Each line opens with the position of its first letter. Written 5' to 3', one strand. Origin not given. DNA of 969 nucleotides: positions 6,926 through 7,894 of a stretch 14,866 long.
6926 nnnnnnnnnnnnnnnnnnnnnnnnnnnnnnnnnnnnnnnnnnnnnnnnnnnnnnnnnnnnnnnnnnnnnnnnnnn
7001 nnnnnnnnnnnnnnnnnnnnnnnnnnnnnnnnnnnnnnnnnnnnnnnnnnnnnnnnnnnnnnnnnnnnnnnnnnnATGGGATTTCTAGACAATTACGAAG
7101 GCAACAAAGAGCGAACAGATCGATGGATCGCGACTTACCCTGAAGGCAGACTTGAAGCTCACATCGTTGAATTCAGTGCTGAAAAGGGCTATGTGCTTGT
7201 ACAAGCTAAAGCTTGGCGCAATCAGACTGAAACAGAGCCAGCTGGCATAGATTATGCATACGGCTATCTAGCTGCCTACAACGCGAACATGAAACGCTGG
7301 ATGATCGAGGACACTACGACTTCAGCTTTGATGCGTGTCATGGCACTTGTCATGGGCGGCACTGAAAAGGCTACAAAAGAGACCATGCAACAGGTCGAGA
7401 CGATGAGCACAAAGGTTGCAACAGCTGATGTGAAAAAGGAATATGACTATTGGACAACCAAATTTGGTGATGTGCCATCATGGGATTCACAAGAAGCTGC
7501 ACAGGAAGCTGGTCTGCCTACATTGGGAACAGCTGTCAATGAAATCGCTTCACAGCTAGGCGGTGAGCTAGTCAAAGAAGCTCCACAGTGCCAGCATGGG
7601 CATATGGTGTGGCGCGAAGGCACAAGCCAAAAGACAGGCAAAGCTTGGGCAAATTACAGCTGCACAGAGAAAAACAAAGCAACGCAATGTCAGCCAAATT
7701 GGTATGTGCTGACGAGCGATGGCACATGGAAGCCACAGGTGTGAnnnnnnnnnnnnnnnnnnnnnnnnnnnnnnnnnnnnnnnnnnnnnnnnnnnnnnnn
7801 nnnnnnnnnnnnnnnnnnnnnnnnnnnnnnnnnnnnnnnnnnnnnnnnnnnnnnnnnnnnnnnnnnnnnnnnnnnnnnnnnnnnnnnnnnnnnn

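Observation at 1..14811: Near-minimal tailed phage: full virion, lysis and packaging set but no recognisable replication, lysogeny or transcription genes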

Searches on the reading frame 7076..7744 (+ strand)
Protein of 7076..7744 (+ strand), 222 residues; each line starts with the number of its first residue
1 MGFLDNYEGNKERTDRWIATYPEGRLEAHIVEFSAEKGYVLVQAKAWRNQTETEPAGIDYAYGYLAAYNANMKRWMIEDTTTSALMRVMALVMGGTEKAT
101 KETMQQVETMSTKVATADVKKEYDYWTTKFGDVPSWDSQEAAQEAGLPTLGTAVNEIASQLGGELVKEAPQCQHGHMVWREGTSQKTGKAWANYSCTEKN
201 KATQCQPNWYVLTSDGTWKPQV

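Call 8: search_protein_families(library=pfam, max_evalue=0.1, proteins=[window:7076-7744:+])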
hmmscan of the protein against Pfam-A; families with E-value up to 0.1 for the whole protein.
window:7076-7744:+ (222 aa): 1 family
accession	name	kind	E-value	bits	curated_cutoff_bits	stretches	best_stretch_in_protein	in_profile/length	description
PF25690.1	Phage_gp49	-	2.5e-08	34.7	27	1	168-209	147-186/191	Mycobacteriophage L5/D29 gene 49 protein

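Call 9: search_protein_families(library=phrogs, max_evalue=0.1, proteins=[window:7076-7744:+])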
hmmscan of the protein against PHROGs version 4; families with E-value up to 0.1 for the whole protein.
window:7076-7744:+ (222 aa): 3 families
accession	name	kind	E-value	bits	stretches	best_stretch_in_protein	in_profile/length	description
phrog_364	-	DNA, RNA and nucleotide metabolism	1.5e-10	42.6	1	168-210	143-185/188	ribonucleoside reductase class II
phrog_11717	-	unknown function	6.4e-07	30.3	1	4-121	27-141/208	-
phrog_4552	-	unknown function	0.08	14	0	9-26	25-42/56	-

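Call 13: search_dna_similar(query=window:7076-7744:+, collection=phages, mode=protein, max_rows=30, max_evalue=0.001)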
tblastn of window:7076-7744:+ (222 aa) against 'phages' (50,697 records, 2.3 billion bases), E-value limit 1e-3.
Records with a match: 19; places in all: 19; records where one place covers at least 80% of the query: 0.
Best place of each record, by identity: <60% 19.
By first word of the organism name: Gordonia 16; Mycobacterium 3.
By host as written in the record: Gordonia terrae 3612 13; Mycobacterium smegmatis mc2 155 3; Gordonia terrae ATCC3612 2; Gordonia terrae NRRL B-16283 1.
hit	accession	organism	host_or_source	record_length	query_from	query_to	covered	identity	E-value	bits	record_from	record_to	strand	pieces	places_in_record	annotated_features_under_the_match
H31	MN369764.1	Mycobacterium phage Rahalelujah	Mycobacterium smegmatis mc2 155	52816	160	209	23%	43.6%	4e-4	47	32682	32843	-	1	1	50: hypothetical protein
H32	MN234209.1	Mycobacterium phage Toaka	Mycobacterium smegmatis mc2 155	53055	160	209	23%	43.6%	6e-4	46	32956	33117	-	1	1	50: hypothetical protein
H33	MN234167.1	Mycobacterium phage Vanisoa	Mycobacterium smegmatis mc2 155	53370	164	209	21%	45.1%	1e-3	45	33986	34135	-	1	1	50: hypothetical protein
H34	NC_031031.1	Gordonia phage Remus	Gordonia terrae 3612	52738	172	216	20%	40.0%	1e-4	48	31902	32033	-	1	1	54: ribonucleoside reductase class II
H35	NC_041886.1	Gordonia phage Strosahl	Gordonia terrae 3612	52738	172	216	20%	40.0%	1e-4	48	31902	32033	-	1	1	54: ribonucleoside reductase class II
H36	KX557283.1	Gordonia phage Remus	Gordonia terrae 3612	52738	172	216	20%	40.0%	1e-4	48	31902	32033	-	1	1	54: hypothetical protein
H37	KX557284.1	Gordonia phage Strosahl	Gordonia terrae 3612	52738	172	216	20%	40.0%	1e-4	48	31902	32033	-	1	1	54: hypothetical protein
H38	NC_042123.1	Gordonia phage Waits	Gordonia terrae ATCC3612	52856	172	216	20%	40.0%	1e-4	48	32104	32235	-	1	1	54: ribonucleoside reductase class II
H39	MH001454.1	Gordonia phage Waits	Gordonia terrae ATCC3612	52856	172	216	20%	40.0%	1e-4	48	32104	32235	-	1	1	54: hypothetical protein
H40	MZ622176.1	Gordonia phage Looper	Gordonia terrae 3612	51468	172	216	20%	40.0%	3e-4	47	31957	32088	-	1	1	54: hypothetical protein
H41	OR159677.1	Gordonia phage Nebulosus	Gordonia terrae 3612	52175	172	216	20%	40.0%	3e-4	47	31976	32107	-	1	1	53: hypothetical protein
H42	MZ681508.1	Gordonia Phage Boohoo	Gordonia terrae 3612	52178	172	216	20%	40.0%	3e-4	47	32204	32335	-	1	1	54: hypothetical protein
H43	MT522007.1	Gordonia phage Epsocamisio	Gordonia terrae 3612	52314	172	216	20%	40.0%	3e-4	47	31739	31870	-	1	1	52: hypothetical protein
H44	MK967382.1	Gordonia phage ReMo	Gordonia terrae 3612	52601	172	216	20%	40.0%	3e-4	47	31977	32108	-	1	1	53: hypothetical protein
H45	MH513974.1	Gordonia phage LastResort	Gordonia terrae 3612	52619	172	216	20%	40.0%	3e-4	47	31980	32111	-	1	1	53: hypothetical protein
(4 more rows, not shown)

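Call 18: find_homologous_proteins(query=window:7076-7744:+)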
Query window:7076-7744:+ (222 aa): 2521 proteins with E <= 0.001 among 2617 candidates; the best 120 are listed.
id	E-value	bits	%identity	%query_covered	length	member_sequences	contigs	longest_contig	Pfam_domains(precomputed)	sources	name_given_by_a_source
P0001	1.9e-146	503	99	100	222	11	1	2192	PF25690.2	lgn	-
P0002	9.0e-143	491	96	100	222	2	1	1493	PF25690.2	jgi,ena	jgi:hypothetical protein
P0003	4.9e-140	482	95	100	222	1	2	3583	PF25690.2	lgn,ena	-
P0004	1.2e-139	481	95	100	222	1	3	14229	PF25690.2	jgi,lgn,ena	jgi:hypothetical protein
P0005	1.5e-139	481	95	100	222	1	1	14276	-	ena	-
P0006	1.8e-139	480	95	100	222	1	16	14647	-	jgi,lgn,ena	jgi:hypothetical protein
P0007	2.0e-139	480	93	100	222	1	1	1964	PF25690.2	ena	-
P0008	3.4e-139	480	93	100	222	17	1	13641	PF25690.2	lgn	-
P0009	3.8e-139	479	95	100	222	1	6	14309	PF25690.2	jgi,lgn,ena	jgi:hypothetical protein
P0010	3.8e-139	479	95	100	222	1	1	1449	PF25690.2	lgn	-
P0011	4.0e-139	479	94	100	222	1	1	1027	-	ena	-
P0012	4.6e-139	479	95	100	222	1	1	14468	-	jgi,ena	jgi:hypothetical protein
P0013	4.6e-139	479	94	100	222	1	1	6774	PF25690.2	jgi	jgi:hypothetical protein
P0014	4.9e-139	479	94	100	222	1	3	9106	PF25690.2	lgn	-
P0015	7.1e-139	479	95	100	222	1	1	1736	-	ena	-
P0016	7.6e-139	478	93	100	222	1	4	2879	PF25690.2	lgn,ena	-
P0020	1.8e-138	477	92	100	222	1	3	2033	PF25690.2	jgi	-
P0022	2.4e-138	477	92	100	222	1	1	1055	PF25690.2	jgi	jgi:hypothetical protein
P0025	2.7e-138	477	92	100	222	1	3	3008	PF25690.2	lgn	-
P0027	4.1e-138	476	94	100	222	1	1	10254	PF25690.2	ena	-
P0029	6.1e-138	475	94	100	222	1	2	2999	PF25690.2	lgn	-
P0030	7.6e-138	475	94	100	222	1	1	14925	PF25690.2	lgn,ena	-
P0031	1.1e-137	475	92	100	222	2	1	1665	PF25690.2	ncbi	-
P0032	2.5e-137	473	91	100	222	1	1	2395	PF25690.2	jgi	-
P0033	4.2e-137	473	91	100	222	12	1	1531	PF25690.2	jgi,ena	jgi:hypothetical protein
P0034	3.7e-136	470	91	100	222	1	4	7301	PF25690.2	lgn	-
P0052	4.1e-118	411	80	100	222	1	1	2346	PF25690.2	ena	-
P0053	8.1e-117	406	79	100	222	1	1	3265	PF25690.2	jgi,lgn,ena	jgi:hypothetical protein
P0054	1.1e-116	406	80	100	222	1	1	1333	PF25690.2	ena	-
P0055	4.3e-116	404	79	100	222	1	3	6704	PF25690.2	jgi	jgi:hypothetical protein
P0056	4.8e-116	404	79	100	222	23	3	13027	PF25690.2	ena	-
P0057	5.0e-116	404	77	100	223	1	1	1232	PF25690.2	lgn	-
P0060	1.7e-115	402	79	100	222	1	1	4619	PF25690.2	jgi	jgi:hypothetical protein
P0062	4.9e-115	401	78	100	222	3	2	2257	PF25690.2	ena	-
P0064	8.2e-115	400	77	100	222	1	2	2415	PF25690.2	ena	-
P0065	1.9e-114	399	77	100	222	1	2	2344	PF25690.2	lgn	-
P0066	2.3e-114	398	77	100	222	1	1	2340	PF25690.2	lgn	-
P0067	2.4e-114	398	77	100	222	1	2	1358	PF25690.2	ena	-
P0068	2.5e-114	398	77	100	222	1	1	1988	PF25690.2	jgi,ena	jgi:hypothetical protein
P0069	3.4e-114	398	77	100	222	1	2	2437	PF25690.2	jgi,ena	jgi:hypothetical protein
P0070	3.9e-114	398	78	100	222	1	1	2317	PF25690.2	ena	-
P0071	4.2e-114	398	77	100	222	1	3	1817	PF25690.2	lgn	-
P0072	5.4e-114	397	77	100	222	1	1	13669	PF25690.2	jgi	-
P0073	1.4e-113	396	77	100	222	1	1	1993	PF25690.2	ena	-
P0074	1.9e-113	395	77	100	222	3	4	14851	PF25690.2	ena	-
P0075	2.3e-113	395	77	100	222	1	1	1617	PF25690.2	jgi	-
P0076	2.6e-113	395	77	100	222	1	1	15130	PF25690.2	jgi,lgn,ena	-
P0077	3.5e-113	395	76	100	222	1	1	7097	PF25690.2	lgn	-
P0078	5.0e-113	394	76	100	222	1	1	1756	PF25690.2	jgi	jgi:hypothetical protein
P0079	6.2e-113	394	76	100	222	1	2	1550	PF25690.2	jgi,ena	jgi:hypothetical protein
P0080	6.8e-113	394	77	100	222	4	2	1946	PF25690.2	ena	-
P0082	8.7e-113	393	77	100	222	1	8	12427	PF25690.2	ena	-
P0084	1.0e-112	393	77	100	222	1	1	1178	PF25690.2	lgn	-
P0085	1.2e-112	393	77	100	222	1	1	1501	PF25690.2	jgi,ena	-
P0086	1.7e-112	392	76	100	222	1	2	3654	PF25690.2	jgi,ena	-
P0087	2.0e-112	392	76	100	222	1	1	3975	PF25690.2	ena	-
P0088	2.1e-112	392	76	100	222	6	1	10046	PF25690.2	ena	-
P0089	2.4e-112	392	76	100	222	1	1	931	PF25690.2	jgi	jgi:hypothetical protein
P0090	2.5e-112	392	77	100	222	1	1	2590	PF25690.2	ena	-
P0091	2.8e-112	392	77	100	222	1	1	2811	PF25690.2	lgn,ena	-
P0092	2.9e-112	392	76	100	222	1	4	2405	PF25690.2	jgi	-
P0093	2.9e-112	392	77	100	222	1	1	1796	PF25690.2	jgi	-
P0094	3.1e-112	391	76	100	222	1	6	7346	PF25690.2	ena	-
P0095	4.5e-112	391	77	100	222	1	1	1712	PF25690.2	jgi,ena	jgi:hypothetical protein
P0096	4.7e-112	391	76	100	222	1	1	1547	PF25690.2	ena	-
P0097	7.3e-112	390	75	100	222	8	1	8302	PF25690.2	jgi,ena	jgi:hypothetical protein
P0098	7.7e-112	390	75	100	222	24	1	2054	PF25690.2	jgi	jgi:hypothetical protein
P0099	8.3e-112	390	76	100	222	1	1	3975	PF25690.2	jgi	-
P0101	9.4e-112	390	76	100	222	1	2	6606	PF25690.2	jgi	-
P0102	1.0e-111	390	75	100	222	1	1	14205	PF25690.2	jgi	jgi:hypothetical protein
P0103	1.1e-111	390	76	100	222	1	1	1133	PF25690.2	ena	-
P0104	1.2e-111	389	76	100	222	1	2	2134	PF25690.2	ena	-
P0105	2.4e-111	389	76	100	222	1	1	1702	PF25690.2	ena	-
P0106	2.7e-111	388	75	100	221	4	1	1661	PF25690.2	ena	-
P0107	3.2e-111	388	76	100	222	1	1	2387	PF25690.2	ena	-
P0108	4.5e-111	388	75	100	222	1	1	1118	PF25690.2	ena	-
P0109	5.0e-111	387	76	100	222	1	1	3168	PF25690.2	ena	-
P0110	6.3e-111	387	76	100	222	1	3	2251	PF25690.2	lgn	-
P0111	1.8e-110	386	75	100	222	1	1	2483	PF25690.2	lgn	-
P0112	2.9e-110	385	75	100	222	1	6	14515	PF25690.2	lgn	-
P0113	3.3e-110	385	75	100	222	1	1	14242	PF25690.2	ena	-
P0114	1.3e-108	380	73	98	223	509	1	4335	PF25690.2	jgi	jgi:hypothetical protein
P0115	1.9e-108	379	75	100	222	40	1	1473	PF25690.2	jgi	jgi:hypothetical protein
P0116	1.0e-106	373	73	100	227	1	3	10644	PF25690.2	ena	-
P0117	2.3e-106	372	73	98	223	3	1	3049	PF25690.2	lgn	-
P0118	2.3e-105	369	72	98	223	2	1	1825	PF25690.2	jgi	jgi:hypothetical protein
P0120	1.8e-104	366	72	100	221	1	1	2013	PF25690.2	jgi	-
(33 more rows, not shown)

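Call 26: search_solved_structures(query=A1, max_evalue=10, show_alignments=3)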
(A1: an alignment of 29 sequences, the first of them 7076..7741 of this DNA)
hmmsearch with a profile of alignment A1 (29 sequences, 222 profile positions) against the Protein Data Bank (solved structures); distinct sequences matched with E-value up to 10: 0.

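Call 31: predict_structure(alignment_id=A1)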
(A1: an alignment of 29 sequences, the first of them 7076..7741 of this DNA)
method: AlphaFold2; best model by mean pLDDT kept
length: 222 residues; sequences in the alignment: 29
mean_pLDDT: 62.1   pTM: 0.46
mean pLDDT of the five models: 62.1, 61.5, 58.8, 58.5, 48.6
residues with pLDDT >= 90: 0; 70-90: 96; 50-70: 68; < 50: 58
segments of 3 or more residues with pLDDT < 50: 96-135, 156-168
pLDDT, mean of each block of 10 residues (from residue 1): 51 73 77 62 78 72 59 65 76 53 39 32 28 47 58 47 45 75 85 82 81 81 70
secondary structure, 60 per line:
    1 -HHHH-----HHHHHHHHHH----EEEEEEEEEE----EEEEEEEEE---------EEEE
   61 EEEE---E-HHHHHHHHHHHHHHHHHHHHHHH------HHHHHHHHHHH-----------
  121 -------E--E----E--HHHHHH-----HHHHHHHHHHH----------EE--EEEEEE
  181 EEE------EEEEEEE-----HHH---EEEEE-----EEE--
elements in order: H2-5 H11-20 E25-34 E39-47 E57-64 H70-92 H99-109 H139-144 H150-160 E175-183 E190-196 E208-212 E218-220

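Call 32: search_protein_representatives(protein=window:7076-7744:+)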
Query: 222 residues. Proteins with E-value up to 0.001 (for the whole library): 306; up to 1e-10: 115; up to 1e-30: 22. The best 150 are listed.
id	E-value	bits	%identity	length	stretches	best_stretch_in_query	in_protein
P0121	1.0e-87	309.6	61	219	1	1-222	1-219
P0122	5.8e-63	228.7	56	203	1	1-221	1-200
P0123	6.2e-57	208.9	49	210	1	2-219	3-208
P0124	1.2e-55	204.7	51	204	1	1-222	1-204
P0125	2.4e-54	200.5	51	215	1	2-222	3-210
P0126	3.1e-54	200.1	82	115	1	1-107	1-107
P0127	3.7e-50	186.8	70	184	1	25-152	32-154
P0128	2.9e-44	167.5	46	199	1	1-219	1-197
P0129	3.5e-44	167.2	61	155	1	1-122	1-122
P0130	1.0e-43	165.7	74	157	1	4-104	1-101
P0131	5.8e-43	163.3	63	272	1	1-114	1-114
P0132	8.6e-42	159.4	59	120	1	104-219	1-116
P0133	8.2e-41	156.2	42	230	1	4-221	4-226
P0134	1.1e-40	155.8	42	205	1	4-219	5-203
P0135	4.2e-39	150.6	37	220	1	4-218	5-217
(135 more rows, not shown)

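Call 35: search_protein_families(library=pfam, alignment_id=A2, max_evalue=0.01)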
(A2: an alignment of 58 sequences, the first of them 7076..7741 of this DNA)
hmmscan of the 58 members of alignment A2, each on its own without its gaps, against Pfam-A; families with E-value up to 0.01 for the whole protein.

A. member 1, window:7076-7741:+ (222 aa): 1 family
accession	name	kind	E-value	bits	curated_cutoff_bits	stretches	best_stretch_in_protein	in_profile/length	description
PF25690.1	Phage_gp49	-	2.5e-08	34.7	27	1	168-209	147-186/191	Mycobacteriophage L5/D29 gene 49 protein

B. families by the number of members that match (of 58 scanned): 3 families
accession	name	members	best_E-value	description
PF25690.1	Phage_gp49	43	6e-13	Mycobacteriophage L5/D29 gene 49 protein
PF04450.18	BSP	1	0.0027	Peptidase of plants and bacteria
PF03949.21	Malic_M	1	0.009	Malic enzyme, NAD binding domain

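Call 36: search_solved_structures(query=A2, max_evalue=10, show_alignments=3)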
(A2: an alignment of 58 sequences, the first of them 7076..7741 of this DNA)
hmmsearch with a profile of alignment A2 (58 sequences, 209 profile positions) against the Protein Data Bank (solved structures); distinct sequences matched with E-value up to 10: 2.
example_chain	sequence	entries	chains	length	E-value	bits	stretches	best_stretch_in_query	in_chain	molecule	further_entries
6pir_A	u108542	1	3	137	0.13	15.5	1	75-151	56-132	MavE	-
7omk_A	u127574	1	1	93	8.5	9.6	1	158-198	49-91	Endonuclease 8-like 3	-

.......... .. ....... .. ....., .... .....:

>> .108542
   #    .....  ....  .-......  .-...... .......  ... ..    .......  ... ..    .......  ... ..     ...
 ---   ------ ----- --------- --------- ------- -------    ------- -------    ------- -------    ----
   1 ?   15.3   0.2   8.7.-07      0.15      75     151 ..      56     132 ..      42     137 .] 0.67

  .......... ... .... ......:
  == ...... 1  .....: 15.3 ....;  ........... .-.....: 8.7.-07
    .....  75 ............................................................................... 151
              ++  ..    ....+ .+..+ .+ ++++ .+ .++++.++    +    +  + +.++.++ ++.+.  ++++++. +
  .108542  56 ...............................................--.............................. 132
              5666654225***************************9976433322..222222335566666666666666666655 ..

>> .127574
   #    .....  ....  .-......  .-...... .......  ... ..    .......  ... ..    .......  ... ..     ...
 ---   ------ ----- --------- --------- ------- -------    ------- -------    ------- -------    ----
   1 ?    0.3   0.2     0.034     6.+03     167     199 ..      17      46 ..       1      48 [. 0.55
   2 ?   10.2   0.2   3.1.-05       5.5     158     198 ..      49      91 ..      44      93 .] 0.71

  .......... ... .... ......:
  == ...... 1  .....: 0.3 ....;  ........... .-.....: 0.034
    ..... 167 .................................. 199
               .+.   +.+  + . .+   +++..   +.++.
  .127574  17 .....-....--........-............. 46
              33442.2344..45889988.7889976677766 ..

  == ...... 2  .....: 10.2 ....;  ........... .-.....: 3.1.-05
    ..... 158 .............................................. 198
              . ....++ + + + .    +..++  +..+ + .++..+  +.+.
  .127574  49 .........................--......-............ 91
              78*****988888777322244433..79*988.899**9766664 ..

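Call 37: fold_search(model_id=the predicted structure, library=pdb)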
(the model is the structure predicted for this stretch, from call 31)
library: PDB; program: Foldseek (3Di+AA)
matches with E <= 10: 420; with E <= 0.001: 0
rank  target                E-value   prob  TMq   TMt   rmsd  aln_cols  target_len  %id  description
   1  5cs4_A                3.2e-02  0.14  0.14  0.09  18.7       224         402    9  Crystal structure of domains AC3-AC5 of yeast acetyl-CoA carboxylase (released 2015-10-28)
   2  5csa_A                1.0e-01  0.13  0.17  0.06  19.2       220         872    7  Crystal structure of domains BT-BCCP-AC1-AC5 of yeast acetyl-CoA carboxylase (released 2015-10-28)
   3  8dg7_K                1.8e-01  0.15  0.20  0.24  48.2       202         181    8  Structural Basis of MicroRNA Biogenesis by Dicer-1 and Its Partner Protein Loqs-PB - complex III (released 2022-11-16)
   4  6zbk_B                2.1e-01  0.23  0.18  0.34  10.7       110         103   12  Crystal structure of the human complex between RPAP3 and TRBP (released 2021-06-30)
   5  5trc_A                2.1e-01  0.08  0.14  0.09  18.9       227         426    8  Crystal structure of phosphorylated AC3-AC5 domains of yeast acetyl-CoA carboxylase (released 2016-12-07)
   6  6eug                  2.9e-01  0.09  0.15  0.11  19.8       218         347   12  The GH43, Beta 1,3 Galactosidase, BT3683 with galactoimidazole (released 2018-10-17)
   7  5npg_MODEL_1_A        3.2e-01  0.69  0.26  0.58   6.0        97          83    6  Solution structure of Drosophila melanogaster Loquacious dsRBD1 (released 2017-10-04)
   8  7u65_G                3.6e-01  0.51  0.23  0.49   4.5        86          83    8  Structure of E. coli dGTPase bound to T7 bacteriophage protein Gp1.2 (released 2022-08-31)
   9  6uca_D                3.9e-01  0.63  0.17  0.09   7.8        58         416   17  Crystal structure of human ZCCHC4 in complex with SAH (released 2019-10-16)
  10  6pe3                  3.9e-01  0.20  0.21  0.14   9.5       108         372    9  Structure of YcaO enzyme from Methanocaldococcus jannaschii in complex with ATP (released 2020-01-08)
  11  5i6e                  3.9e-01  0.06  0.15  0.07  18.5       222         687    8  Crystal structure of the central domain of yeast acetyl-CoA carboxylase (released 2016-04-20)
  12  2x8t_A                6.3e-01  0.09  0.17  0.10  16.0       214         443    9  Crystal Structure of the Abn2 H318A mutant (released 2011-03-23)
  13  9kyb_C                6.7e-01  0.08  0.14  0.22  10.1        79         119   10  PltBd1/PltBd2 heteropentameric holotoxin from S. diarizonae (released 2025-10-29)
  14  8hyj_I                7.1e-01  0.28  0.13  0.26   7.4        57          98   18  A cryo-EM structure of KTF1-bound polymerase V transcription elongation complex (released 2023-06-21)
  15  4f91                  7.1e-01  0.12  0.12  0.02  11.6        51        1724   22  Brr2 Helicase Region (released 2012-10-17)
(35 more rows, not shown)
